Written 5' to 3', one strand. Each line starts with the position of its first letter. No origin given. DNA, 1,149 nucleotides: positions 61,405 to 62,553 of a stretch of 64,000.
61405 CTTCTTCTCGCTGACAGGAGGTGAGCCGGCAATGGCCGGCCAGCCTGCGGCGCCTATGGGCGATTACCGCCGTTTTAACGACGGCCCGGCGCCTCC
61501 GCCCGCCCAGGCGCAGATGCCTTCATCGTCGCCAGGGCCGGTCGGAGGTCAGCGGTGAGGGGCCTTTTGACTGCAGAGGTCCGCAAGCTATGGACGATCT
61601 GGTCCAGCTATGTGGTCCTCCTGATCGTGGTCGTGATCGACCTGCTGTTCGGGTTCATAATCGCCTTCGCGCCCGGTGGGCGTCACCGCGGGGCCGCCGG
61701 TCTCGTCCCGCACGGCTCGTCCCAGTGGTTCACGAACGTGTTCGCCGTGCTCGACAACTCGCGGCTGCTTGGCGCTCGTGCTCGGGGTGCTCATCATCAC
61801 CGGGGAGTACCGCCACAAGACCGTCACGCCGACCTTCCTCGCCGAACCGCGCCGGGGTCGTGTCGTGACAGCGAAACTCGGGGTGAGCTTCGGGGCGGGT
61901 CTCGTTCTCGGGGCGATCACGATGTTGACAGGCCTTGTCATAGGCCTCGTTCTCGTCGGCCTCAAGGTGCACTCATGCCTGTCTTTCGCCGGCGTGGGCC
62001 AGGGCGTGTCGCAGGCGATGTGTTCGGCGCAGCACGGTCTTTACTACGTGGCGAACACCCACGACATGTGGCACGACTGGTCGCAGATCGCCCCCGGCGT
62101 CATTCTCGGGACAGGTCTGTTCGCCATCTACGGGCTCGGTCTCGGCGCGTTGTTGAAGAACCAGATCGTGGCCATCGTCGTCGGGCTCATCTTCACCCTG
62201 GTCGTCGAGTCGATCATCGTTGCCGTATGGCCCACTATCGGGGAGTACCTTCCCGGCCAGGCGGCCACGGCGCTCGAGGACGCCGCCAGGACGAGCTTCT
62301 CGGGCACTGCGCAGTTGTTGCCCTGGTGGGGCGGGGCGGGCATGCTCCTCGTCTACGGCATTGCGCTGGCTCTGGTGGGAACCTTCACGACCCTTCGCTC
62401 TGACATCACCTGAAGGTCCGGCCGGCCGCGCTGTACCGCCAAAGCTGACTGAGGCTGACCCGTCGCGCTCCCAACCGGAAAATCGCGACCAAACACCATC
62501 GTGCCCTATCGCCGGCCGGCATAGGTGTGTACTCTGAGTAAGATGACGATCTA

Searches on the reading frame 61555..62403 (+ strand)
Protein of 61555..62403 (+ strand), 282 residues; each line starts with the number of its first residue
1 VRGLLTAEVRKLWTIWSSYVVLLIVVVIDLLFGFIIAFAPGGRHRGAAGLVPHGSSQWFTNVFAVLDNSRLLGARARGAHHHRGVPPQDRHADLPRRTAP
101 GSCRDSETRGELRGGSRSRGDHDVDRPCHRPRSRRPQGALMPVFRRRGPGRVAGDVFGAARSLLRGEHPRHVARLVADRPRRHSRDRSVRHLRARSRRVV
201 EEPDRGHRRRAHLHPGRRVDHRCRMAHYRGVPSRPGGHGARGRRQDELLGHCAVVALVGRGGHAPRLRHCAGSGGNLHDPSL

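Call 37: find_encoding_contigs(protein=window:61555-62403:+, flank=10000, max_places=10)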
Protein window:61555-62403:+ (282 aa): no gene with exactly this product is on record in the collection.
